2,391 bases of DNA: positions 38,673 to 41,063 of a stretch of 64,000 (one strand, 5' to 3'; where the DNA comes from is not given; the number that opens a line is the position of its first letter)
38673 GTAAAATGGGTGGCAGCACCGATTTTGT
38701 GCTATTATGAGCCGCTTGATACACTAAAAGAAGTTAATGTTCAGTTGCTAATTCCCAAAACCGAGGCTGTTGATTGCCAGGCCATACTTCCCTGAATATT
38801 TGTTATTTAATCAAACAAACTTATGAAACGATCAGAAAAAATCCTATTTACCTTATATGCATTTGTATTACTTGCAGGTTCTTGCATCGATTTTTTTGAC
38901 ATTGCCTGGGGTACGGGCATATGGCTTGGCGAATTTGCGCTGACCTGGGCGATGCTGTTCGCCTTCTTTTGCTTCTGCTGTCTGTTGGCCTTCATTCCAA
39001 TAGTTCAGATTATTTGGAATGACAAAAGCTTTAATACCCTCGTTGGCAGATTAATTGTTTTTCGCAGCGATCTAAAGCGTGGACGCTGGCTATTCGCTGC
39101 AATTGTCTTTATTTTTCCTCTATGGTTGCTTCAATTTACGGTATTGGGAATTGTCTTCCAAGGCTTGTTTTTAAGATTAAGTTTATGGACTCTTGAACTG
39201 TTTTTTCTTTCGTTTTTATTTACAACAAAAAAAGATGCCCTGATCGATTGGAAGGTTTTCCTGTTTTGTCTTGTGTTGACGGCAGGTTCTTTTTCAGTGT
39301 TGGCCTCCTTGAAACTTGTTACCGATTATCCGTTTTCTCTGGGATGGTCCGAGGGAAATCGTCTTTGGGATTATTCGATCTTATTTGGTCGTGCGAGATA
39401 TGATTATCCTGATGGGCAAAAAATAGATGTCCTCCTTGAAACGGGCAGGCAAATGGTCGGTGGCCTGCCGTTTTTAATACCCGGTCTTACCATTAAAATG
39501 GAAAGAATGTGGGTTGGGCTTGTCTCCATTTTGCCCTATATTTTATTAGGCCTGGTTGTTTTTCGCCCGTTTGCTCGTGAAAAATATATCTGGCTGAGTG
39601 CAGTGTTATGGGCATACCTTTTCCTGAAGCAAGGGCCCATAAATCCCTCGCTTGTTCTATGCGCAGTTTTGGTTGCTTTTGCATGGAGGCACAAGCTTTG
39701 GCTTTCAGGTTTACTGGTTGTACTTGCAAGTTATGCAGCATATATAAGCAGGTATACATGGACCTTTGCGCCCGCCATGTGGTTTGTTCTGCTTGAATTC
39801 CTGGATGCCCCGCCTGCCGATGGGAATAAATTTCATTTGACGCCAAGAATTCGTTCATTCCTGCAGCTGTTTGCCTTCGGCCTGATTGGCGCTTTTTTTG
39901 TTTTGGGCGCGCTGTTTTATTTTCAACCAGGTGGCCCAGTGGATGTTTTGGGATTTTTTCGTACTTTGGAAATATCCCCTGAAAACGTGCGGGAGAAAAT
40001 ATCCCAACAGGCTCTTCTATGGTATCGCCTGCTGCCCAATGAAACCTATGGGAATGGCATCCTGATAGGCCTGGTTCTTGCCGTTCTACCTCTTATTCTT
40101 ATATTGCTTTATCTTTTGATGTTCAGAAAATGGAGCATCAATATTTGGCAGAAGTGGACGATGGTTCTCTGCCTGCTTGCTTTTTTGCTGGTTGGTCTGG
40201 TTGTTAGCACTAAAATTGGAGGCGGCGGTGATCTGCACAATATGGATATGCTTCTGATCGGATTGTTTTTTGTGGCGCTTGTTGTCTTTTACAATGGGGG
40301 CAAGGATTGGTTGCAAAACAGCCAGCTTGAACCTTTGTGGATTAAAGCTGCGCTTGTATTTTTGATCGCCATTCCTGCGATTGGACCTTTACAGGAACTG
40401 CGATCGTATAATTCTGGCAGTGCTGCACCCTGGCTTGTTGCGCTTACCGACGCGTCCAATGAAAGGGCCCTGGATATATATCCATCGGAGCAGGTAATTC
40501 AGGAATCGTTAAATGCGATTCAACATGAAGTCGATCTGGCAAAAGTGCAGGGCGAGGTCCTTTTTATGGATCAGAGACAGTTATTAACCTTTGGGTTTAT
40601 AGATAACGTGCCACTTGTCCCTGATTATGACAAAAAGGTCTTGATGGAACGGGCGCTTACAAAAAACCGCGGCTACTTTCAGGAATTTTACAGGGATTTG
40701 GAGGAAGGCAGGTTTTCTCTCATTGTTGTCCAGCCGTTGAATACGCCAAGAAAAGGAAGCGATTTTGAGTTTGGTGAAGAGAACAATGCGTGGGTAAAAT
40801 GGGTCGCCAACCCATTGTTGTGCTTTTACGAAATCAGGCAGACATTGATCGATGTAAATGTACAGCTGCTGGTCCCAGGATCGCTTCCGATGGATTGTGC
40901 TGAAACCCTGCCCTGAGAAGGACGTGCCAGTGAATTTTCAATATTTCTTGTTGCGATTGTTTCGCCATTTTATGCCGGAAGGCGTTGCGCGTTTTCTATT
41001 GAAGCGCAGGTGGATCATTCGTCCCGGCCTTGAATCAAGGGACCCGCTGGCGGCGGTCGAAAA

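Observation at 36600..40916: Tandem paralogous ~700-aa polytopic proteins of a family I cannot assign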

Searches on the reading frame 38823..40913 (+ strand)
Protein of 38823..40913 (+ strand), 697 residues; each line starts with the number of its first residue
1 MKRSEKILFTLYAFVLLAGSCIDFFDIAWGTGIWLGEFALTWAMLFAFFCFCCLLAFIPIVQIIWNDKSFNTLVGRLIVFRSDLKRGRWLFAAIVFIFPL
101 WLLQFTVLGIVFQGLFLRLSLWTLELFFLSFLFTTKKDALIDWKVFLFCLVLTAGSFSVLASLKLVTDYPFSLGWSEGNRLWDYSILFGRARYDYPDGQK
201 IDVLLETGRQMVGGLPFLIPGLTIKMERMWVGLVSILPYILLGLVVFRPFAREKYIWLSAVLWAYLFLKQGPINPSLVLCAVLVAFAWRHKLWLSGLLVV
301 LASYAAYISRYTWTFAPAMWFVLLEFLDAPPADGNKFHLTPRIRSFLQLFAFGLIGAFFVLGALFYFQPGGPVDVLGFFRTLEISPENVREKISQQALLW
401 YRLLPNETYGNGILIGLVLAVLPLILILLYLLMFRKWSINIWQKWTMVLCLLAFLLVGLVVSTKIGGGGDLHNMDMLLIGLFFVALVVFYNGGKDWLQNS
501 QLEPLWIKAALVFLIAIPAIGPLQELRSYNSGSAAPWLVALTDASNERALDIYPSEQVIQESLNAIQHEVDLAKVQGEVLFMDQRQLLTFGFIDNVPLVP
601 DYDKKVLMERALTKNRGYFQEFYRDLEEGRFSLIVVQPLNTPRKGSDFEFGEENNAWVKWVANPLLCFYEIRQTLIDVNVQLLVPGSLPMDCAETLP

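Call 4: search_protein_families(library=pfam, proteins=[window:38823-40913:+], max_evalue=10)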
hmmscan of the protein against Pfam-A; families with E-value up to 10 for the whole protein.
window:38823-40913:+ (697 aa): 1 family
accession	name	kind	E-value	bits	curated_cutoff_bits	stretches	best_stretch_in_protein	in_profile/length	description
PF18422.6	TNFR_16_TM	-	6.8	7.4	25.6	1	234-248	11-25/38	Tumor necrosis factor receptor member 16 trans-membrane domain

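Call 5: search_protein_families(library=ncbifam, proteins=[window:38823-40913:+], max_evalue=10)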
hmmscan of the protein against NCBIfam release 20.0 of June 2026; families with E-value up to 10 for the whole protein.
window:38823-40913:+ (697 aa): 0 families

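Call 7: find_homologous_proteins(query=window:38823-40913:+)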
Query window:38823-40913:+ (697 aa): 1890 proteins with E <= 0.001 among 8000 candidates; the best 120 are listed.
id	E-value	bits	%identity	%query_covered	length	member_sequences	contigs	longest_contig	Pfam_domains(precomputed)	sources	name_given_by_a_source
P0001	0.0e+0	1575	100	100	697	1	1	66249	-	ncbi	-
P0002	0.0e+0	1354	85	100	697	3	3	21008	-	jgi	jgi:hypothetical protein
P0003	0.0e+0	1032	67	100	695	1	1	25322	-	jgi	jgi:hypothetical protein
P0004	0.0e+0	1017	87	74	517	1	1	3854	-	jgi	jgi:hypothetical protein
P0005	1.2e-267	908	59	100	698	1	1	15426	-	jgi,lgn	jgi:hypothetical protein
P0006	1.0e-266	905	59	100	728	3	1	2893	-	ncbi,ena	-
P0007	6.1e-265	899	58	100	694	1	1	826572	-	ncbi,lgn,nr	ncbi:MAG: hypothetical protein JNM55_19325 [Anaerolineales bacterium]|nr:hypothetical protein [Anaer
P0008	2.1e-261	887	58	100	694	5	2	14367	-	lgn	-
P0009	4.6e-257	873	57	100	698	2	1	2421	-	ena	-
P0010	1.4e-251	855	55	100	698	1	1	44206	-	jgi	jgi:hypothetical protein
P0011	1.8e-251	854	57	100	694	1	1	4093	-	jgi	jgi:hypothetical protein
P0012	2.6e-249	847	56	100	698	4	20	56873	-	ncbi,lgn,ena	-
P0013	1.8e-248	845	55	100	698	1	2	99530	-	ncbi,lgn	-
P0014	7.8e-248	842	55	100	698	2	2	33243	-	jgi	jgi:hypothetical protein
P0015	1.2e-247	842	55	100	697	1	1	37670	-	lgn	-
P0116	5.8e-206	704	49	99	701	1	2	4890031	-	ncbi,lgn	ncbi:MAG: hypothetical protein U0V02_19660 [Anaerolineales bacterium]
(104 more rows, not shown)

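Call 12: search_solved_structures(query=A1, max_evalue=10, show_alignments=2)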
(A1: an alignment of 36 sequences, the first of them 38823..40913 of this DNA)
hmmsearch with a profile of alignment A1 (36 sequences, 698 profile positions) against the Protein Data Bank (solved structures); distinct sequences matched with E-value up to 10: 0.

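Call 20: predict_structure(alignment_id=A1)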
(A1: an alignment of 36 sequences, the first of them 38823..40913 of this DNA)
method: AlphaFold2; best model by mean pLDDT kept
length: 697 residues; sequences in the alignment: 36
mean_pLDDT: 82.1   pTM: 0.83
mean pLDDT of the five models: 82.1, 81.4, 79.5, 78.9, 78.7
residues with pLDDT >= 90: 288; 70-90: 264; 50-70: 104; < 50: 41
segments of 3 or more residues with pLDDT < 50: 354-363, 365-384, 467-469, 642-649
pLDDT, mean of each block of 10 residues (from residue 1): 92 96 89 78 92 96 94 94 93 95 88 92 96 92 94 95 87 64 66 71 65 74 87 90 94 91 93 80 90 83 77 78 86 58 58 49 48 41 53 67 73 86 95 89 89 88 60 83 94 87 92 94 85 74 67 84 96 92 85 86 82 86 93 88 45 76 92 89 86 85
secondary structure, 60 per line:
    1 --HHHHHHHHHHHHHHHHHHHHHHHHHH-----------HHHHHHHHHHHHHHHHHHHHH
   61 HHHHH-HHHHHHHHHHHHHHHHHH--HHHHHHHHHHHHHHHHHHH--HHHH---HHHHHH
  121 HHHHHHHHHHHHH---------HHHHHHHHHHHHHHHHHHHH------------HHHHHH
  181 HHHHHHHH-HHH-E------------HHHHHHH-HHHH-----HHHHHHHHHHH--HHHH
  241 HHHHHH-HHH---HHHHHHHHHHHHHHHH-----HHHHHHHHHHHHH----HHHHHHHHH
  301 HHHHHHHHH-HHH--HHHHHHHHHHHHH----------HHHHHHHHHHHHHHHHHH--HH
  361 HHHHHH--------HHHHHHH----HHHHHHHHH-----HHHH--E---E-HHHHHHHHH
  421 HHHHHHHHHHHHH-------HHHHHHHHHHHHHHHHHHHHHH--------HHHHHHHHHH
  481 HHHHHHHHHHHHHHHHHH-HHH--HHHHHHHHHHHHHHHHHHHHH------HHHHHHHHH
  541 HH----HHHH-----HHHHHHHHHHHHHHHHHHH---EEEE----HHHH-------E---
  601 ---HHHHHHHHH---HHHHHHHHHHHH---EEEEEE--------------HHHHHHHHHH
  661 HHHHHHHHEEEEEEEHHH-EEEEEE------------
elements in order (helices of 4 or more, strands of 3 or more residues): H3-28 H40-65 H67-84 H87-105 H108-111 H115-133 H143-162 H175-188 H207-213 H215-218 H224-234 H237-246 H254-269 H275-287 H292-309 H316-328 H339-356 H359-366 H375-381 H386-394 H400-403 H412-433 H441-462 H471-498 H505-525 H532-542 H547-550 H556-574 E578-581 H586-589 H604-612 H616-627 E631-636 H651-668 E669-675 E680-685
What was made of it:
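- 38823..40916 (+): Paralog B, 697 aa, same architecture, 49% identical to A. AF2 pLDDT 82.1, pTM 0.83 (call 20).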

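Call 23: fold_search(model_id=the predicted structure, library=pdb)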
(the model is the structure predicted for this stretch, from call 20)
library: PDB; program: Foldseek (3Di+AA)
matches with E <= 10: 275; with E <= 0.001: 1
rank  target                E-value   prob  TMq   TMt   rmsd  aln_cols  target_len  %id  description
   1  5gmy_A                9.5e-05  1.00  0.34  0.30  14.1       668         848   12  Crystal structure of the Archaeoglobus fulgidus oligosaccharyltransferase (O29867_ARCFU) tethered with an acceptor pep (released 2017-02-01)
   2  9f63                  1.4e-01  0.10  0.09  0.11  27.9       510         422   14  Crystal structure of Saccharomyces cerevisiae pH nine-sensitive protein 1 (PNS1) (released 2024-05-15)
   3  6ob6_A                1.6e-01  0.21  0.11  0.17  23.0       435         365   14  Human equilibrative nucleoside transporter-1, S-(4-nitrobenzyl)-6-thioinosine bound, merohedrally twinned (released 2019-07-03)
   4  9dm5                  2.4e-01  0.75  0.23  0.35  14.1       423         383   18  Product-Bound mannosyltransferase PimE (released 2025-06-25)
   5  8b24_A                2.6e-01  0.10  0.11  0.11  27.9       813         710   12  Time-resolved structure of K+-dependent Na+-PPase from Thermotoga maritima 3600-seconds post reaction initiation with  (released 2024-01-17)
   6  5lzr_B                3.6e-01  0.11  0.15  0.15  24.5       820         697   13  Crystal structure of Thermotoga maritima sodium pumping membrane integral pyrophosphatase in complex with tungstate an (released 2016-12-14)
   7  9hko_B                3.9e-01  0.07  0.09  0.10  24.6       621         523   14  Downregulated closed state of BetP in complex with betaine (released 2025-12-17)
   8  8zxk_B                4.4e-01  0.08  0.10  0.12  30.3       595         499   10  Cryo-EM structure of trimethylamine transporter TmaT binding with TMA (released 2024-11-06)
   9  9b1l                  5.4e-01  0.11  0.11  0.14  24.4       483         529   13  Urate bound human URAT1 in the outward-facing state. (released 2024-09-18)
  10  8thr                  5.4e-01  0.07  0.10  0.13  22.3       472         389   11  Structure of the human vesicular monoamine transporter 2 (VMAT2) bound to tetrabenazine in an occluded conformation (released 2023-10-25)
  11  5lzq_A                5.4e-01  0.04  0.09  0.09  25.7       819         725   13  Crystal structure of Thermotoga maritima sodium pumping membrane integral pyrophosphatase in complex with imidodiphosp (released 2016-12-14)
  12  8b23_A                5.6e-01  0.08  0.13  0.13  25.6       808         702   12  Time-resolved structure of K+-dependent Na+-PPase from Thermotoga maritima 600-seconds post reaction initiation with N (released 2024-01-17)
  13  7aar                  6.1e-01  0.08  0.09  0.11  26.4       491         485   12  sugar/H+ symporter STP10 in inward open conformation (released 2021-08-18)
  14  4av3_B                6.1e-01  0.08  0.13  0.13  24.6       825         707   12  Crystal structure of Thermotoga Maritima sodium pumping membrane integral pyrophosphatase with metal ions in active si (released 2012-08-08)
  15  7p1i_A                7.4e-01  0.07  0.11  0.13  23.2       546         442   14  Cryo EM structure of bison NHA2 in detergent and N-terminal extension helix (released 2022-01-26)
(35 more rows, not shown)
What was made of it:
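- On GT-C superfamily, structural class GT-C_A: Model B: AglB is rank 1 (E = 9.5e-5) and PimE rank 4 (call 23).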

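Call 26: find_encoding_contigs(protein=P0116, flank=10000, max_places=2)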
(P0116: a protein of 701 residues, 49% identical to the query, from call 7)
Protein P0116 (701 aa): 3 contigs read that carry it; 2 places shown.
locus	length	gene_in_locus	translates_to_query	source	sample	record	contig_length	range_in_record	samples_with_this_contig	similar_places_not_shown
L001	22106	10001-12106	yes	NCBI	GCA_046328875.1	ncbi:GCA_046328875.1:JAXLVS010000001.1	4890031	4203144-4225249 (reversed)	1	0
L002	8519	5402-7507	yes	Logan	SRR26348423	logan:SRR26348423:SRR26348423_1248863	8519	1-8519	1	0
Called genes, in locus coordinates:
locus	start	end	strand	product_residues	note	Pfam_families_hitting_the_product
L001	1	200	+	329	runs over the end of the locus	PF01073:3Beta_HSD, PF01370:Epimerase, PF02719:Polysacc_synt_2, PF04321:RmlD_sub_bind, PF05368:NmrA, PF07993:NAD_binding_4, PF16363:GDP_Man_Dehyd, PF13460:NAD_binding_10, +1 more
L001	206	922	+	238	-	PF00483:NTP_transferase, PF12804:NTP_transf_3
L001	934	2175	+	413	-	PF00534:Glycos_transf_1, PF13692:Glyco_trans_1_4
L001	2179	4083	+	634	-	PF13522:GATase_6, PF13537:GATase_7, PF00733:Asn_synthase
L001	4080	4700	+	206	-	PF00117:GATase, PF01174:SNO (weak)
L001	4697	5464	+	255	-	PF00977:His_biosynth, PF03060:NMO (faint)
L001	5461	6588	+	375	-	-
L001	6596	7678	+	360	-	PF13439:Glyco_transf_4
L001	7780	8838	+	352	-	PF02350:Epimerase_2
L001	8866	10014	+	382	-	PF13439:Glyco_transf_4, PF13579:Glyco_trans_4_4, PF20706:GT4-conflict, PF00534:Glycos_transf_1, PF13692:Glyco_trans_1_4, PF13524:Glyco_trans_1_2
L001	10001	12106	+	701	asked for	-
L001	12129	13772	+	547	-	PF02366:PMT, PF13231:PMT_2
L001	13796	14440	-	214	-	PF13489:Methyltransf_23, PF13847:Methyltransf_31, PF08241:Methyltransf_11, PF08242:Methyltransf_12 (weak), PF13649:Methyltransf_25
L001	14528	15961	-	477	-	PF07021:MetW, PF13489:Methyltransf_23, PF08241:Methyltransf_11, PF08242:Methyltransf_12, PF13649:Methyltransf_25, PF13847:Methyltransf_31, PF00535:Glycos_transf_2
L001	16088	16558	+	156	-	PF01047:MarR (weak), PF13412:HTH_24, PF24266:HTH_HVO_0163_N (faint)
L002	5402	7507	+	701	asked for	-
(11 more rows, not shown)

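Call 27: find_encoding_contigs(protein=P0007, flank=10000, max_places=2)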
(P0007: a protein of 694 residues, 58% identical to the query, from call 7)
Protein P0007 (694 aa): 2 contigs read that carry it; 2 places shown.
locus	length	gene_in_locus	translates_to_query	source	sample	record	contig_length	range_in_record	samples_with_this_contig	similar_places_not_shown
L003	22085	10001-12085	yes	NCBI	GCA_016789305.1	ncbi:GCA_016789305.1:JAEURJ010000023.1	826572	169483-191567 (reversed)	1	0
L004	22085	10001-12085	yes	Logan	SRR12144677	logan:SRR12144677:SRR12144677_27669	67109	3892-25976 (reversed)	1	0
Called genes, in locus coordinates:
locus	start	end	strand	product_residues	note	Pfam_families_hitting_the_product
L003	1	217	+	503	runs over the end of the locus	PF00534:Glycos_transf_1 (faint)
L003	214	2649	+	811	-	-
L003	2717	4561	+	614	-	PF13522:GATase_6, PF13537:GATase_7, PF00733:Asn_synthase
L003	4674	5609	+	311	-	-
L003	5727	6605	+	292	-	PF13489:Methyltransf_23, PF13847:Methyltransf_31, PF08241:Methyltransf_11, PF08242:Methyltransf_12, PF13649:Methyltransf_25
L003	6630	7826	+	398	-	-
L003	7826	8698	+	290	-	PF01073:3Beta_HSD (faint), PF01370:Epimerase, PF04321:RmlD_sub_bind, PF13460:NAD_binding_10, PF16363:GDP_Man_Dehyd, PF07993:NAD_binding_4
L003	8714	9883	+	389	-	-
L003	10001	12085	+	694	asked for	-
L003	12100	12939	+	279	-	-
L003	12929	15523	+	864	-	PF13231:PMT_2 (weak)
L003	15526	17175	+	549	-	PF02366:PMT, PF13231:PMT_2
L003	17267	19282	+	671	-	-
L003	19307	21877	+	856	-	PF13231:PMT_2 (weak)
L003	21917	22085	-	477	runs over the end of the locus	PF01209:Ubie_methyltran, PF07021:MetW, PF13489:Methyltransf_23, PF08241:Methyltransf_11, PF08242:Methyltransf_12, PF13649:Methyltransf_25, PF13847:Methyltransf_31, PF00535:Glycos_transf_2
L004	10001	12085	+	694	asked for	-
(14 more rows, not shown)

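Call 28: search_protein_representatives(alignment_id=A1)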
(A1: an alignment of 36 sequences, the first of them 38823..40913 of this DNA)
Query: 36 sequences, 698 profile positions. Proteins with E-value up to 0.001 (for the whole library): 1116; up to 1e-10: 960; up to 1e-30: 669. The best 150 are listed.
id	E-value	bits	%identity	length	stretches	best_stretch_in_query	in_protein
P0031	0.0e+00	1048.8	-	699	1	9-698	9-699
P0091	0.0e+00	1036.6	-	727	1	10-698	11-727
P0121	2.5e-265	898.7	-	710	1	3-698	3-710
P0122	3.9e-257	871.6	-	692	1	9-698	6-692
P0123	6.7e-256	867.5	-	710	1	8-698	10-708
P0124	4.0e-250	848.4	-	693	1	7-695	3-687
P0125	2.5e-249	845.8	-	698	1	9-698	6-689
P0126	5.1e-246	834.8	-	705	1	8-698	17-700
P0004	9.2e-242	820.8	-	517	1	185-698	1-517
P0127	8.0e-235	797.8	-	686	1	12-698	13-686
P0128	1.1e-233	794.1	-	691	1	15-694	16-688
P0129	3.9e-233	792.3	-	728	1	8-697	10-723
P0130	4.9e-231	785.3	-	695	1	10-698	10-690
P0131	4.3e-220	749.2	-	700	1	10-697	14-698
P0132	3.8e-197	673.3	-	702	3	72-335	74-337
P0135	6.4e-188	642.8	-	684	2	13-526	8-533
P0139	2.2e-185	634.4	-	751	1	13-687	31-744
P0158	2.0e-167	575.1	-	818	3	53-525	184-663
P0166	1.3e-161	555.9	-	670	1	49-689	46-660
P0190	1.1e-142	493.3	-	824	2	54-689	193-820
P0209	4.2e-133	461.6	-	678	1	7-689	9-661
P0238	3.4e-119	415.7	-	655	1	7-688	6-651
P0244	7.4e-118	411.2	-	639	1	25-688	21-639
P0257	9.2e-111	387.8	-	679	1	70-689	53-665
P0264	1.0e-105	371.1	-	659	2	15-508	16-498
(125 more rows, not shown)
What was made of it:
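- Checked: The genes are real and under selection: about 1,100 clusters at 50% identity share the motifs (calls 7, 28).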

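Call 29: list_cluster_members(proteins=[P0158, P0190, P0139, P0166, P0209, P0238, P0244, P0257, P0264, P0135])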
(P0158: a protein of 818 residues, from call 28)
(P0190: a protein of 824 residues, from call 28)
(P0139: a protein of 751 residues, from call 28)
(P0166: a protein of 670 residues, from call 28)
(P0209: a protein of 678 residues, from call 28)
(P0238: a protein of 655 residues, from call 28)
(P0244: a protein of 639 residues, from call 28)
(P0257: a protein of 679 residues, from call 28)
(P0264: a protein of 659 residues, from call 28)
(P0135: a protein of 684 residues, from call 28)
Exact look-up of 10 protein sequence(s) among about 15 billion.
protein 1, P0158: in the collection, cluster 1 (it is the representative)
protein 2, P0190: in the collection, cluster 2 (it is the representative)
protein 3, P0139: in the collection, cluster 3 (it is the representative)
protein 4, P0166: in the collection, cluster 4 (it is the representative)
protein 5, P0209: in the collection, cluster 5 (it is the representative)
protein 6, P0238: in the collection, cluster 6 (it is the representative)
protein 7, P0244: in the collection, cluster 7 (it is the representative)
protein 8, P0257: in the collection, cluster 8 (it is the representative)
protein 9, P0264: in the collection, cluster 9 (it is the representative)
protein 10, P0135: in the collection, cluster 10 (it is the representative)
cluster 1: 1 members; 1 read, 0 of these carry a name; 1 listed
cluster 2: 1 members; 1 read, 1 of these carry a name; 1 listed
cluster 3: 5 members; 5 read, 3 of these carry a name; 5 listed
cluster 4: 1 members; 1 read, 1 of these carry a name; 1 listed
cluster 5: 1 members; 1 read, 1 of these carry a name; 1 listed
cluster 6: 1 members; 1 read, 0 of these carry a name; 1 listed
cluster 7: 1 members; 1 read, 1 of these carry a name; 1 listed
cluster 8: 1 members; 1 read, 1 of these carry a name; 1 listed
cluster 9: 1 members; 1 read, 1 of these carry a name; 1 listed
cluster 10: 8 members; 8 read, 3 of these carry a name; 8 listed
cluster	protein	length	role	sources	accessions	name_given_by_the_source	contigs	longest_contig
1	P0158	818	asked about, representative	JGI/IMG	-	-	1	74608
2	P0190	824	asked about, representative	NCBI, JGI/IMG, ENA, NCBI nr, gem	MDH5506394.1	MAG: hypothetical protein OEZ02_04170 [Anaerolineae bacterium] | hypothetical protein [Anaerolineae bacterium]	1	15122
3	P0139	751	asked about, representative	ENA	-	-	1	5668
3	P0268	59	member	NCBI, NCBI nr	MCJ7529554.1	MAG: hypothetical protein MUO64_00810, partial [Anaerolineales bacterium] | hypothetical protein [Anaerolineales bacterium]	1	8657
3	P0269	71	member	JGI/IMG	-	hypothetical protein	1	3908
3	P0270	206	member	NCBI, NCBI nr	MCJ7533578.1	MAG: hypothetical protein MUO64_21455, partial [Anaerolineales bacterium] | hypothetical protein [Anaerolineales bacterium]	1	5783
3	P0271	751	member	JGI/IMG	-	-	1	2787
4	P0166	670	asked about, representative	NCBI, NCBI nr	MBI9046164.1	MAG: hypothetical protein JEZ06_16850 [Anaerolineaceae bacterium] | hypothetical protein [Anaerolineaceae bacterium]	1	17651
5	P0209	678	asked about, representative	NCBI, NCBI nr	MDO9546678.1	MAG: hypothetical protein Q7J07_08015 [Pelolinea sp.] | hypothetical protein [Pelolinea sp.]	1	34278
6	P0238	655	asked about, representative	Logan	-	-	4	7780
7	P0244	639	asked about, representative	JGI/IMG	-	hypothetical protein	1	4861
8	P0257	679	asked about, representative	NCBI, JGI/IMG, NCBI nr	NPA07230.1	MAG: hypothetical protein GXO54_07530 [Chloroflexi bacterium] | hypothetical protein [Chloroflexota bacterium]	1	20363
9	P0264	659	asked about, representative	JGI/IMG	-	hypothetical protein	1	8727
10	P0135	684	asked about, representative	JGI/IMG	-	hypothetical protein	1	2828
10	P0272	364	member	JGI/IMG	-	hypothetical protein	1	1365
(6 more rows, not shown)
